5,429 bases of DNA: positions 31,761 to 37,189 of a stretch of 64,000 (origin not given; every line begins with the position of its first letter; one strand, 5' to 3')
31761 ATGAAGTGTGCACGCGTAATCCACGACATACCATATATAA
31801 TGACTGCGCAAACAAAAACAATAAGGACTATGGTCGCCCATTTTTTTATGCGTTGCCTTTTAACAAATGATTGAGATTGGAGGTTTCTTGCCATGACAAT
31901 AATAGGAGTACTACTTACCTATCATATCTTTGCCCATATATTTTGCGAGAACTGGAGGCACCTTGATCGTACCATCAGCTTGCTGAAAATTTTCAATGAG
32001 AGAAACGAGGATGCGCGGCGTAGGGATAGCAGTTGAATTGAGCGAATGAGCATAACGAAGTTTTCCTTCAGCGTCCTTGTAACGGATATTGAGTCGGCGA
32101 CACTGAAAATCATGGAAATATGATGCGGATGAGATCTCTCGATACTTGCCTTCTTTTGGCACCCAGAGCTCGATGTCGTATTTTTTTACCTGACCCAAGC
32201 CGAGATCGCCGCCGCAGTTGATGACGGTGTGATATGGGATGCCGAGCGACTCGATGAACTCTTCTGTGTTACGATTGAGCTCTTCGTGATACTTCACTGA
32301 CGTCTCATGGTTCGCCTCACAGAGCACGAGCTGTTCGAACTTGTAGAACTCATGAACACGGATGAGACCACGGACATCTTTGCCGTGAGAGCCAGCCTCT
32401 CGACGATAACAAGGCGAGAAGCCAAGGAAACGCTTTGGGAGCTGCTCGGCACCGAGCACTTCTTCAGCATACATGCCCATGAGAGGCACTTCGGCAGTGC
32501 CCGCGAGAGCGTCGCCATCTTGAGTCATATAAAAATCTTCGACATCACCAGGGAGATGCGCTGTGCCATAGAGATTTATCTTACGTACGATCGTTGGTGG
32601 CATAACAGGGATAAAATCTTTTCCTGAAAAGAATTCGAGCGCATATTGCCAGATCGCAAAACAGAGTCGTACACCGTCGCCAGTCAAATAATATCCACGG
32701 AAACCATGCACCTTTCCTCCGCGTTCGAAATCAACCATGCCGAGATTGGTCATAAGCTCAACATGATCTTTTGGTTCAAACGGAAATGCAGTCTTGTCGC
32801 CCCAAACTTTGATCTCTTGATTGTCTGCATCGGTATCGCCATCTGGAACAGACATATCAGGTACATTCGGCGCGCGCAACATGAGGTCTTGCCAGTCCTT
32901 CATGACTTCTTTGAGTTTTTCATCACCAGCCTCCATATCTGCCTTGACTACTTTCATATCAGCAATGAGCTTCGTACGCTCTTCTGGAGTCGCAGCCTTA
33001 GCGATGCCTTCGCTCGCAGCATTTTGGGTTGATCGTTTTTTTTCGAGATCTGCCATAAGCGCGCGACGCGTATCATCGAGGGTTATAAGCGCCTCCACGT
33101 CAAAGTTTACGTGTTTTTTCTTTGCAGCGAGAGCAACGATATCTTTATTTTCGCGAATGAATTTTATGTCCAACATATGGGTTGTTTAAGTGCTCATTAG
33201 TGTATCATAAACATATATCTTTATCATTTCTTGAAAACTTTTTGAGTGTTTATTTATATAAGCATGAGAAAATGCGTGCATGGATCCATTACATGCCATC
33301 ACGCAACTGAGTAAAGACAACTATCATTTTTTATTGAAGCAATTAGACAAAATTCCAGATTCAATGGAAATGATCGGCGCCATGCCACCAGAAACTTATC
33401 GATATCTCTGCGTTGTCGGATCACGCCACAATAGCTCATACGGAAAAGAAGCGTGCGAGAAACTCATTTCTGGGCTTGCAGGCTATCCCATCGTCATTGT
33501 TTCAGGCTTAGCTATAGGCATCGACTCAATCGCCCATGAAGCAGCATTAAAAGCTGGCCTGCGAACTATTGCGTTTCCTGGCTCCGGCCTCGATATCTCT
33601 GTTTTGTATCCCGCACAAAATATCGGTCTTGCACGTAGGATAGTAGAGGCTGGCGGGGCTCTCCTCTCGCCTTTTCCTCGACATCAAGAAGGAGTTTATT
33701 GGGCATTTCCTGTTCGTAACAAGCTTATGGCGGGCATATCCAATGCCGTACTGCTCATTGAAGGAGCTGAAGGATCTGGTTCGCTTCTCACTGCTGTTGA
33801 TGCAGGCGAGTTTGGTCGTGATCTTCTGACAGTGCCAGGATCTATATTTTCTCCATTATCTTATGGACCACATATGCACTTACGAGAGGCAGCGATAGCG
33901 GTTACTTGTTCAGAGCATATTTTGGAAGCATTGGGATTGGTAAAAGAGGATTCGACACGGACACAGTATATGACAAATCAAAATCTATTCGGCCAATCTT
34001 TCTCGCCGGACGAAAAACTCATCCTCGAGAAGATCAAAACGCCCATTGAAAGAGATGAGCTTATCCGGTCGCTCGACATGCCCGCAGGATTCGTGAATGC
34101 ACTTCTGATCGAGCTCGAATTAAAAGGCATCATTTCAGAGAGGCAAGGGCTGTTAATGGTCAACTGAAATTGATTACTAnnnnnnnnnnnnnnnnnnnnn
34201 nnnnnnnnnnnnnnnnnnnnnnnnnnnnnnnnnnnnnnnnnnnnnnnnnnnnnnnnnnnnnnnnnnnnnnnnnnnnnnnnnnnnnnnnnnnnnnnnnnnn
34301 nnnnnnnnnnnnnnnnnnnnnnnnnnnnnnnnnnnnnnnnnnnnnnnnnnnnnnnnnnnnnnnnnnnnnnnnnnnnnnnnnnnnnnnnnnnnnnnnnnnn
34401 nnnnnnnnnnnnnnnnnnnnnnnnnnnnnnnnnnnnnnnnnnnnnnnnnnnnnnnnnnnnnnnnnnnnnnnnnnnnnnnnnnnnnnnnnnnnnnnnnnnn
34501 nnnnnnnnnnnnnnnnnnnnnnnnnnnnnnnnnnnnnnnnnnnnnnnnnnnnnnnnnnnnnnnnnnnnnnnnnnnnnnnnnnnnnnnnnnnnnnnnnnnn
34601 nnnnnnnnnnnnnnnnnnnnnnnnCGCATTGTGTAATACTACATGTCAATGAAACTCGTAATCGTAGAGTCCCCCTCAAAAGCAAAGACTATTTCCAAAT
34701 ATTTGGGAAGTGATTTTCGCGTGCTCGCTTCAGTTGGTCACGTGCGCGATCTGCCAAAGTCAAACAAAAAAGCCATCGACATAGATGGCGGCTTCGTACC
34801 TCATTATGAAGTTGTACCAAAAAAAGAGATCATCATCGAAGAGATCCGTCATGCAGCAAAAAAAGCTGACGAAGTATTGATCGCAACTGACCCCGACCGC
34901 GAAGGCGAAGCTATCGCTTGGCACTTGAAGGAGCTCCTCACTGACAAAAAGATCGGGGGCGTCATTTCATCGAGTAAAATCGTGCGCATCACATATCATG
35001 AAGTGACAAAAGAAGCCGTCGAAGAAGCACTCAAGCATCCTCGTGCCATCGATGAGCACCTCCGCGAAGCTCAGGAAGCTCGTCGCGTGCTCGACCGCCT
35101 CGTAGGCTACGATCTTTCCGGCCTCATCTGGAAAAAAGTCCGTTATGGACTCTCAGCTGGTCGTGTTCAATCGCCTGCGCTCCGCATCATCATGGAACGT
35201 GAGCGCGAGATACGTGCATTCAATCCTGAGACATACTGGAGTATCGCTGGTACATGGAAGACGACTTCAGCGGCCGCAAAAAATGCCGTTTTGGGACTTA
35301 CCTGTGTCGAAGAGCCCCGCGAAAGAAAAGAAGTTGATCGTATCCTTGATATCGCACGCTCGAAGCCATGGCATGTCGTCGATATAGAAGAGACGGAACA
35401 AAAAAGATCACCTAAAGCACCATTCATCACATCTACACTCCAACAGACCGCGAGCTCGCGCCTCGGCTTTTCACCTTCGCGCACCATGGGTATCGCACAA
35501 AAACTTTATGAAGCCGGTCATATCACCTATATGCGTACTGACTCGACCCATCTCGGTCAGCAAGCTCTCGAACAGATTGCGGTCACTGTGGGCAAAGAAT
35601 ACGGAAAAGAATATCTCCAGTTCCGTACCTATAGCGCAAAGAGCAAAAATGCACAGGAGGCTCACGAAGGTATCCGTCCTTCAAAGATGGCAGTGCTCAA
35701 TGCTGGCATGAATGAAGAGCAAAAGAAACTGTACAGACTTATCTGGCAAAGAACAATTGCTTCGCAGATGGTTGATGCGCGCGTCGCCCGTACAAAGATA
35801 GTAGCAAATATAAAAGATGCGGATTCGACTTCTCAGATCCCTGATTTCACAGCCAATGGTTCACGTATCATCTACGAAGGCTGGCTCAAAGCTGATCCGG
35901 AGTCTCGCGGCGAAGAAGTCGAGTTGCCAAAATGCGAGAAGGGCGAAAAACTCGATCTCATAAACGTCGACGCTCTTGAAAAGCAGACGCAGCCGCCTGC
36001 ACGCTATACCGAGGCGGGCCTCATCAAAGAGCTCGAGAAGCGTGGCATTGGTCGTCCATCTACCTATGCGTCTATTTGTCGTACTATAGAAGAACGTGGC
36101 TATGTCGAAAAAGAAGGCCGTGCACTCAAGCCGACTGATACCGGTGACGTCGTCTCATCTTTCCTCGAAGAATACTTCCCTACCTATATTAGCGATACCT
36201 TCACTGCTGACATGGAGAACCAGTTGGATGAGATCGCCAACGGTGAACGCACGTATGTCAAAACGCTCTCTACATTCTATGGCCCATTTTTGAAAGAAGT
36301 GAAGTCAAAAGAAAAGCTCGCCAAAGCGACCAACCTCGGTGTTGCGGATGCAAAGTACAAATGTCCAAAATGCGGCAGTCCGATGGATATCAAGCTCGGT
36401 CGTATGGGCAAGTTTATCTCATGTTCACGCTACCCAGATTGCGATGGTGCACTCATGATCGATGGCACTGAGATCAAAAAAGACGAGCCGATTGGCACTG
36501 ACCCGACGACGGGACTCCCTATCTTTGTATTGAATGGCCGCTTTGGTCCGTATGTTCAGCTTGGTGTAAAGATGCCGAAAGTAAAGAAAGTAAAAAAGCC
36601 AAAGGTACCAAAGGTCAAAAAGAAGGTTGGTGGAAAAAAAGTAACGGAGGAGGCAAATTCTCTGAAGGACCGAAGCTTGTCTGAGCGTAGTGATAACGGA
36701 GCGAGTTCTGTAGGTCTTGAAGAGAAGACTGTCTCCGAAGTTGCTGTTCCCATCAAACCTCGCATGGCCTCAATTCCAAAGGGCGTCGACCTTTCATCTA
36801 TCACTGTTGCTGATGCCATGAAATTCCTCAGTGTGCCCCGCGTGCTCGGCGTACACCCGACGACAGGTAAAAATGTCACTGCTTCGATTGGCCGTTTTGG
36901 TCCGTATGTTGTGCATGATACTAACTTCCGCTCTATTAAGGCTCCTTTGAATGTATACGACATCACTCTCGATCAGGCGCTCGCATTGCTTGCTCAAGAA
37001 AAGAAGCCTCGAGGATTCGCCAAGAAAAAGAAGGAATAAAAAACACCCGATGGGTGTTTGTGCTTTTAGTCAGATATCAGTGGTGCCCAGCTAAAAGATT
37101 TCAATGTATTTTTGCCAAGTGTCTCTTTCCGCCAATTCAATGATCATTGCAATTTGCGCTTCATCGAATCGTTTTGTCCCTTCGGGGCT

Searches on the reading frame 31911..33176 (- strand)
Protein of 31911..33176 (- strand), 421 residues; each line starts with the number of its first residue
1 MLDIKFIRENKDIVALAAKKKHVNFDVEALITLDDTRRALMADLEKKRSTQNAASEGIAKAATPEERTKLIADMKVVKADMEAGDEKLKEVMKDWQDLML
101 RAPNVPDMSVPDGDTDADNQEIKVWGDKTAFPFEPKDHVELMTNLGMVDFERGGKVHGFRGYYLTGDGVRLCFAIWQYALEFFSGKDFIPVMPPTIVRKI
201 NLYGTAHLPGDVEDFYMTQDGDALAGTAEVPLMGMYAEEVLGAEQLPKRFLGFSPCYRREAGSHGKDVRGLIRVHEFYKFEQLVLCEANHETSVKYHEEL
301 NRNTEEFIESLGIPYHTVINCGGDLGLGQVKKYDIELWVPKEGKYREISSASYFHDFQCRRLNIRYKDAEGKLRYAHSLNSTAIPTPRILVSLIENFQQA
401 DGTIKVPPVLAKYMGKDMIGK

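Call 9: search_protein_families(library=pfam, proteins=[window:31911-33176:-], max_evalue=0.001)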
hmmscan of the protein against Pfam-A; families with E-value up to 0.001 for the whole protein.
window:31911-33176:- (421 aa): 2 families
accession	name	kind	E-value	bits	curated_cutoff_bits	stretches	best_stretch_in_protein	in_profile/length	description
PF00587.30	tRNA-synt_2b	-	3.5e-31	109.1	29.3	1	223-396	12-178/179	tRNA synthetase class II core domain (G, H, P, S and T)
PF02403.27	Seryl_tRNA_N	-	6.1e-22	78.3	28.2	1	1-106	1-108/108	Seryl-tRNA synthetase N-terminal domain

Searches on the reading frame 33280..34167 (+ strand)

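Call 79: search_protein_families(library=pfam, proteins=[window:33280-34167:+], max_evalue=0.0001)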
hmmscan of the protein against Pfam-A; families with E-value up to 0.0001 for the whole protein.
window:33280-34167:+ (295 aa): 2 families
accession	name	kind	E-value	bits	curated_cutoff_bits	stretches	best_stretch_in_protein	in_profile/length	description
PF02481.21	DNA_processg_A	-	8.7e-51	172.5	29.6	1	8-208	10-210/212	DNA recombination-mediator protein A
PF17782.7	DprA_WH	-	9.9e-08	32.4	22.9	1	243-288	12-58/61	DprA winged helix domain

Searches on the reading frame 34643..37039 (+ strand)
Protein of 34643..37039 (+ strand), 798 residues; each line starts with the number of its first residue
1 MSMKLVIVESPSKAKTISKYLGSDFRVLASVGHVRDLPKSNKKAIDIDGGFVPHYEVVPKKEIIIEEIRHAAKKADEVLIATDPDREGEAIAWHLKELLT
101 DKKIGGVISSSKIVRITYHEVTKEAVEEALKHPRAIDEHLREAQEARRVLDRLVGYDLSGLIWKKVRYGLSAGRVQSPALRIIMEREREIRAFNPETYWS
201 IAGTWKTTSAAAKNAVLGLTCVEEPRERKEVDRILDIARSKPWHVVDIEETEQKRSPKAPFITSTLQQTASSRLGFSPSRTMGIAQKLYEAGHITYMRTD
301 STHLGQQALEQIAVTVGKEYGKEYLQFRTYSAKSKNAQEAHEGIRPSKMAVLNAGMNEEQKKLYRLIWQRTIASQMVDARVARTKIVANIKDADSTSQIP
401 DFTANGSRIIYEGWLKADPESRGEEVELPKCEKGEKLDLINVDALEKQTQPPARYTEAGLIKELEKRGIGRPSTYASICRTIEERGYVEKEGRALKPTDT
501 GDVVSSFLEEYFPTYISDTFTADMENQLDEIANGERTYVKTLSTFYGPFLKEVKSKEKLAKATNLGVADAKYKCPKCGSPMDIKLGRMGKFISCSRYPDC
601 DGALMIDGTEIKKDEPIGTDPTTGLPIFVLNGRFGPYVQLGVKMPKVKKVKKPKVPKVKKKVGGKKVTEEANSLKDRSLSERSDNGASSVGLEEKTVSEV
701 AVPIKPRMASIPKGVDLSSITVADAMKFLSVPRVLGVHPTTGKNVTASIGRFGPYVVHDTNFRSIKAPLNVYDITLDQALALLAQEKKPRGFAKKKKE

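Call 9: search_protein_families(library=pfam, proteins=[window:34643-37039:+], max_evalue=0.001)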
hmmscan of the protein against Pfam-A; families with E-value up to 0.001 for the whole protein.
window:34643-37039:+ (798 aa): 5 families
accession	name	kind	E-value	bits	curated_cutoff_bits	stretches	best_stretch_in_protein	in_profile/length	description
PF01131.25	Topoisom_bac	-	7.6e-121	404.4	35.1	1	136-540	2-408/411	DNA topoisomerase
PF13368.11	Toprim_C_rpt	-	2.6e-30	104.5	22.3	2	738-790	1-53/57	Topoisomerase C-terminal repeat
PF01751.28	Toprim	-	5.2e-24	84.7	23.1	1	4-103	1-87/96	Toprim domain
PF01396.24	Zn_ribbon_Top1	-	3.8e-12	46.2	32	1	573-602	3-32/39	Topoisomerase DNA binding C4 zinc finger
PF13662.12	Toprim_4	-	0.00032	21.3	25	0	63-101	37-76/85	Toprim domain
